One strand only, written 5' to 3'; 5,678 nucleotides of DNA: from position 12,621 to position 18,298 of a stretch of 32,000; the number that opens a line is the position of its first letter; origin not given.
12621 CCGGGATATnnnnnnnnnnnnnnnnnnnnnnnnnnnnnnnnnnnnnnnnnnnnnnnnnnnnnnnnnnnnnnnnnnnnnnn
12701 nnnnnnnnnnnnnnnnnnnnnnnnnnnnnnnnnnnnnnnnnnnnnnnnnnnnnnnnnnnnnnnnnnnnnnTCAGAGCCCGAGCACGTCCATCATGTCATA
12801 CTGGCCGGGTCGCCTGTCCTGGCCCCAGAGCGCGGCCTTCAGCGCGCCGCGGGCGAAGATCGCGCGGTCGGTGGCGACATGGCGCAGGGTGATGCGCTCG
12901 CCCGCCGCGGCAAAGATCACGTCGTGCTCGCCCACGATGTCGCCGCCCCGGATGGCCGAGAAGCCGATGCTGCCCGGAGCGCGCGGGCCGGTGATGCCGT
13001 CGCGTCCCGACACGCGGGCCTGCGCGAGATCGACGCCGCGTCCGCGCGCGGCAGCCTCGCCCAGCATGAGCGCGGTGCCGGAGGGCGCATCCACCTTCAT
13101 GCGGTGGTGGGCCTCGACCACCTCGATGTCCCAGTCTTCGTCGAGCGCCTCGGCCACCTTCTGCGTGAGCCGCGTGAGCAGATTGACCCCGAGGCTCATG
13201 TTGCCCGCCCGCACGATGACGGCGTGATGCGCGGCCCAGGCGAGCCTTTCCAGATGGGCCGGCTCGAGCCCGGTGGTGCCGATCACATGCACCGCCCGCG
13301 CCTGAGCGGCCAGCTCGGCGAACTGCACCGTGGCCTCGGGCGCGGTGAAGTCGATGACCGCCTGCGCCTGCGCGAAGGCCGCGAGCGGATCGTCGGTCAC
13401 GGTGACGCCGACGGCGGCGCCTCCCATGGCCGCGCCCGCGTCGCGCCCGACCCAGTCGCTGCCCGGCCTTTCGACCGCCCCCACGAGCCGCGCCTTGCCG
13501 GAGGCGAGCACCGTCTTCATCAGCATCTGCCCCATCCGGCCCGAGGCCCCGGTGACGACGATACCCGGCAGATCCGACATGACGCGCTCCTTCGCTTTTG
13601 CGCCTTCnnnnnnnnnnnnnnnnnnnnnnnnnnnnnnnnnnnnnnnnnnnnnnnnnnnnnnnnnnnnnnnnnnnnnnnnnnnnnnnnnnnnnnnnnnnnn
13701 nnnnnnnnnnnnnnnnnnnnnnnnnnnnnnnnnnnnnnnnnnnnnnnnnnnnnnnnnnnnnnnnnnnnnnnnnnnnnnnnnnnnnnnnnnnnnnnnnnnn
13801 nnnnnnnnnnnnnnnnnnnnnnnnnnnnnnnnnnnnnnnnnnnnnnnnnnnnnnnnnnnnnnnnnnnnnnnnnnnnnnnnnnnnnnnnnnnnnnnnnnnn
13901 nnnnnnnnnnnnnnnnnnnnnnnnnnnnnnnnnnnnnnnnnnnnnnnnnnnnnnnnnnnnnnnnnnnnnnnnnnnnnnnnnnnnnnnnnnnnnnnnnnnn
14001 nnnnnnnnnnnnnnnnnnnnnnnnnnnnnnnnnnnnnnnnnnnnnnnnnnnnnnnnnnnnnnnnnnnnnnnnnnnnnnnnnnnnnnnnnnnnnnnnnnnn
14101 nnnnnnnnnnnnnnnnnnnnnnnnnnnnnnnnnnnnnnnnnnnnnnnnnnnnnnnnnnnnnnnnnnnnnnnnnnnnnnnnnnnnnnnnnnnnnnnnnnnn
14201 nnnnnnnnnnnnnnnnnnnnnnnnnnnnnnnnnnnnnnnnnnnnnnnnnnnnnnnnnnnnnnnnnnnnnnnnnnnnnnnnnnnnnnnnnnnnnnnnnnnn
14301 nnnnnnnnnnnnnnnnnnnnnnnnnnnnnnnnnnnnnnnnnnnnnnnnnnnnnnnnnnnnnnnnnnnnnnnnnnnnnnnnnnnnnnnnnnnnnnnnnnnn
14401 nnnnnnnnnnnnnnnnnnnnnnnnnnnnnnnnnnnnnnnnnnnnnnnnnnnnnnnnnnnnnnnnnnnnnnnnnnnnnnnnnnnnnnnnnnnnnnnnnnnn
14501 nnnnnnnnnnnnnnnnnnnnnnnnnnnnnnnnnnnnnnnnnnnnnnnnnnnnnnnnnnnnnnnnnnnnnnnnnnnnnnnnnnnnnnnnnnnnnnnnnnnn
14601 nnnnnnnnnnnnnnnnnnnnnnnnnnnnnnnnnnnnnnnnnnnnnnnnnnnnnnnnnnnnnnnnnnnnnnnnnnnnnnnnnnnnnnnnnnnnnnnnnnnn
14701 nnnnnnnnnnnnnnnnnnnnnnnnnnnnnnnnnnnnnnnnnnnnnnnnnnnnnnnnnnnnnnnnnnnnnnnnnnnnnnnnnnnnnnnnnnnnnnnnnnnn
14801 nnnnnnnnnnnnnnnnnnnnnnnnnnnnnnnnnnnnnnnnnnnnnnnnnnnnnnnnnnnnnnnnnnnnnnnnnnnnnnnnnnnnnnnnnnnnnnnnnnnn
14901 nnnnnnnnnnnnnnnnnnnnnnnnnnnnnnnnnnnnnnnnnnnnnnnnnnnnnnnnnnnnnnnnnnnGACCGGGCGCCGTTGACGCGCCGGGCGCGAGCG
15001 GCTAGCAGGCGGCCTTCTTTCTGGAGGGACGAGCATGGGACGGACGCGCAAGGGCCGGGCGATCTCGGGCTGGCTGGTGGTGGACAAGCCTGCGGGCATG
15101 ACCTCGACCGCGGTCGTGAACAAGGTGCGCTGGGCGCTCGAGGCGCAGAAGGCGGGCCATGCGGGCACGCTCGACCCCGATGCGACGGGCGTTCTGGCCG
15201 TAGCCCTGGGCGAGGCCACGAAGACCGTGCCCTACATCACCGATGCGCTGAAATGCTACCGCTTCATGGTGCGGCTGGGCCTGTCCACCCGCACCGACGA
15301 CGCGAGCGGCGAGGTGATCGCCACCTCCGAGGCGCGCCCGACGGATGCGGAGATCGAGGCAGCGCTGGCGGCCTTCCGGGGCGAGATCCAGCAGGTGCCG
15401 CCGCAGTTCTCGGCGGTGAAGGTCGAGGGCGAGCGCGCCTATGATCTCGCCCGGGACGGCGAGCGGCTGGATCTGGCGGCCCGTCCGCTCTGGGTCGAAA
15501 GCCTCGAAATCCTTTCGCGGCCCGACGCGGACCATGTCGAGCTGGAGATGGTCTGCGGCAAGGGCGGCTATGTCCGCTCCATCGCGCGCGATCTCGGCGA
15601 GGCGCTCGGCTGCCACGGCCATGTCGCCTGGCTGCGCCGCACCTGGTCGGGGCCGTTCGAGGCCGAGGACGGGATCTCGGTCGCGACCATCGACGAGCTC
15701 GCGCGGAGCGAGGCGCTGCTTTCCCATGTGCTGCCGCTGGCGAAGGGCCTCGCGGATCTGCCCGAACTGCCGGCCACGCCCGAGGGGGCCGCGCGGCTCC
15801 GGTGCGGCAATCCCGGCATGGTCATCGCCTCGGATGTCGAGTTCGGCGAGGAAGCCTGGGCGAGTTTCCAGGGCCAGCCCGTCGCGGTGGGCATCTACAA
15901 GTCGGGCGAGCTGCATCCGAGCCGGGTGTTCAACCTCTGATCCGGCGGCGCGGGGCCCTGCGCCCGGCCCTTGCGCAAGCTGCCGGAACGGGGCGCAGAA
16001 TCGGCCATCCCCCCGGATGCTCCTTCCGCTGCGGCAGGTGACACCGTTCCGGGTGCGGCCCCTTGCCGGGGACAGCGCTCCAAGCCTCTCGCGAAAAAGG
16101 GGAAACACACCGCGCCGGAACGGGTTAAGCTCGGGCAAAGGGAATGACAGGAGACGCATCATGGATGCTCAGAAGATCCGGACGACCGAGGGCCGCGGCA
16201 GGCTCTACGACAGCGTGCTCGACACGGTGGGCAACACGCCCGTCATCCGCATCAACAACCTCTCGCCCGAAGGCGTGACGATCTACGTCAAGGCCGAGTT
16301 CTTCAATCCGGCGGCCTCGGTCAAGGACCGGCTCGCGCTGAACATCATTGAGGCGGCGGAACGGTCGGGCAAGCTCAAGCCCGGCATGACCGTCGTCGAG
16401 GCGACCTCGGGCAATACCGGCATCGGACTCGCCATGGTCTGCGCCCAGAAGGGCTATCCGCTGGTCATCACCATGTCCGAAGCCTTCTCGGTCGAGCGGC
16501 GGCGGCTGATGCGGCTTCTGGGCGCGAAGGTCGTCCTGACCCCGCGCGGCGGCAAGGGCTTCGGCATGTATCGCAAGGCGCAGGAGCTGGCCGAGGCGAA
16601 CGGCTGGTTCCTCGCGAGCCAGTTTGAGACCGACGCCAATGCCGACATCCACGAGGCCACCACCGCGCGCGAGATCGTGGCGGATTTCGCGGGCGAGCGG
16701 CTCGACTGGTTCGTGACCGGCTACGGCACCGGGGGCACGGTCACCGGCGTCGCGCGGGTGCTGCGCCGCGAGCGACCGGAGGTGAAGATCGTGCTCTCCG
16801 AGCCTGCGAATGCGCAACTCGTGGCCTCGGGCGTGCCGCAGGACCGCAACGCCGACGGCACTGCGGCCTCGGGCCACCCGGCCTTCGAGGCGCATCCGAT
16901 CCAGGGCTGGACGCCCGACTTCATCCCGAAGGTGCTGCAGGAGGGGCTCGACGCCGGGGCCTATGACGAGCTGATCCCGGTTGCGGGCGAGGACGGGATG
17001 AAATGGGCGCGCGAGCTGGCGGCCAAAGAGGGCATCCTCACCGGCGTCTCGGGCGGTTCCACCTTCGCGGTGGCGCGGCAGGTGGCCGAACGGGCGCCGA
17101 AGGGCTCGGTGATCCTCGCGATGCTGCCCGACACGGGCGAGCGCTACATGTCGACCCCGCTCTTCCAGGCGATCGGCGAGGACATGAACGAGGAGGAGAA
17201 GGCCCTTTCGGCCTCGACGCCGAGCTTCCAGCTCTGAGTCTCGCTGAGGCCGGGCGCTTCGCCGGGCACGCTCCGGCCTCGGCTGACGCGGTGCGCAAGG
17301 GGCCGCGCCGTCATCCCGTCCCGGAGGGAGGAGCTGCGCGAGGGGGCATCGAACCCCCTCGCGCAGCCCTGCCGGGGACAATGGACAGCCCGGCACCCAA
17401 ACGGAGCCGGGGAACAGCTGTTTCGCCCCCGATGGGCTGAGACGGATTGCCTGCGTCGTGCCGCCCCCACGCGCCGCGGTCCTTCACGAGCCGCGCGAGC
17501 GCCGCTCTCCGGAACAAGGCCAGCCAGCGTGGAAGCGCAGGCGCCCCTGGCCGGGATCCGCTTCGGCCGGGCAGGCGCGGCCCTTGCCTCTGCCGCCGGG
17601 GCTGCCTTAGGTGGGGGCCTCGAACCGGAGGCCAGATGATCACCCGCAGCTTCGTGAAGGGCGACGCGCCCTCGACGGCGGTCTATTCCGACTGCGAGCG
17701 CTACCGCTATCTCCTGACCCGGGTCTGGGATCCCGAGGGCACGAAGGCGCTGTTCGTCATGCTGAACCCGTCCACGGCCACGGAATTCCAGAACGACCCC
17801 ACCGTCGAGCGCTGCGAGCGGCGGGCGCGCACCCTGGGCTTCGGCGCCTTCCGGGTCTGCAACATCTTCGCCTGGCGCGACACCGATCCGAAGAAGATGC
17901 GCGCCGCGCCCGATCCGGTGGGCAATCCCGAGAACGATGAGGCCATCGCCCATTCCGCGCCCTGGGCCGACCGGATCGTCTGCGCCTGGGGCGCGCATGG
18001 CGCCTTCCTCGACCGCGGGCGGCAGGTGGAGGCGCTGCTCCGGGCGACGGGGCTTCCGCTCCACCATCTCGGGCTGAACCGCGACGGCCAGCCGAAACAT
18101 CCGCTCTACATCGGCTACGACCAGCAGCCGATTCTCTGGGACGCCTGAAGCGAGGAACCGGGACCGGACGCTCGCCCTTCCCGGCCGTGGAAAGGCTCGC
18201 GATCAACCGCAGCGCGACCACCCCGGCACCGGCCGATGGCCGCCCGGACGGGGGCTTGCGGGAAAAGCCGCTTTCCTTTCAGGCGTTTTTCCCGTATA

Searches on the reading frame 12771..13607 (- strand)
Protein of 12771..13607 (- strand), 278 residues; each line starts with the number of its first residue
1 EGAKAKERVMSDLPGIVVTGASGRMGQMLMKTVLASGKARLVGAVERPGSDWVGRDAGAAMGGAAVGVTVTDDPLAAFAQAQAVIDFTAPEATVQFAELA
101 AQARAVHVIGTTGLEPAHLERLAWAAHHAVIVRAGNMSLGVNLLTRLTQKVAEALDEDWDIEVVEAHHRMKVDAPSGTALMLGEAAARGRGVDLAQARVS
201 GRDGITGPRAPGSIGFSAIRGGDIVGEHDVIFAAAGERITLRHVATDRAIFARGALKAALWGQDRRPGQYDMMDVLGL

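Call 49: search_protein_families(library=pfam, proteins=[window:12771-13607:-], max_evalue=0.0001)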
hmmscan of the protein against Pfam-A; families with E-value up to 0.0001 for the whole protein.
window:12771-13607:- (278 aa): 2 families
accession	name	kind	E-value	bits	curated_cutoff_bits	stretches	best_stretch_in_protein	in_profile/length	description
PF05173.19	DapB_C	-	1e-42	145.4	27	1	140-276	1-121/121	Dihydrodipicolinate reductase, C-terminus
PF01113.26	DapB_N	-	3.5e-33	114.8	25.6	1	16-137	3-124/124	Dihydrodipicolinate reductase, N-terminus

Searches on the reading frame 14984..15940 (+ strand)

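Call 51: search_protein_families(library=pfam, proteins=[window:14984-15940:+], max_evalue=0.0001)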
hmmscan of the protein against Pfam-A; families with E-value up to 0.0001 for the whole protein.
window:14984-15940:+ (318 aa): 2 families
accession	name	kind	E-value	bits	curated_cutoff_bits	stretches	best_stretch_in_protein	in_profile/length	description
PF01509.24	TruB_N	-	1.1e-48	165.8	27.3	1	49-197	1-149/149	TruB family pseudouridylate synthase (N terminal domain)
PF16198.10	TruB_C_2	-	5.4e-12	46.1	29.3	1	198-254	1-63/66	tRNA pseudouridylate synthase B C-terminal domain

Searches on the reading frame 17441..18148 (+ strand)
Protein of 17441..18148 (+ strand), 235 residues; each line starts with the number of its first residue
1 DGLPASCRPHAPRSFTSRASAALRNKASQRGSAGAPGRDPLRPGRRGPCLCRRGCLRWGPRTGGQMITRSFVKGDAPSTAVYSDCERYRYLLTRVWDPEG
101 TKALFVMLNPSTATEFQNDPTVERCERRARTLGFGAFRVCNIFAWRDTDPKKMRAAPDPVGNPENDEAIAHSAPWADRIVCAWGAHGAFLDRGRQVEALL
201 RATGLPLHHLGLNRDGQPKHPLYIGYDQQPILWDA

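Call 51: search_protein_families(library=pfam, proteins=[window:17441-18148:+], max_evalue=0.0001)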
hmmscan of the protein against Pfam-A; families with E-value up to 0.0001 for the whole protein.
window:17441-18148:+ (235 aa): 1 family
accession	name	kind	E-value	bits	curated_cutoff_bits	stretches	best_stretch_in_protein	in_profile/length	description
PF07799.17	DUF1643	-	4.4e-47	159.9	22.5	1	89-222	1-134/134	Protein of unknown function (DUF1643)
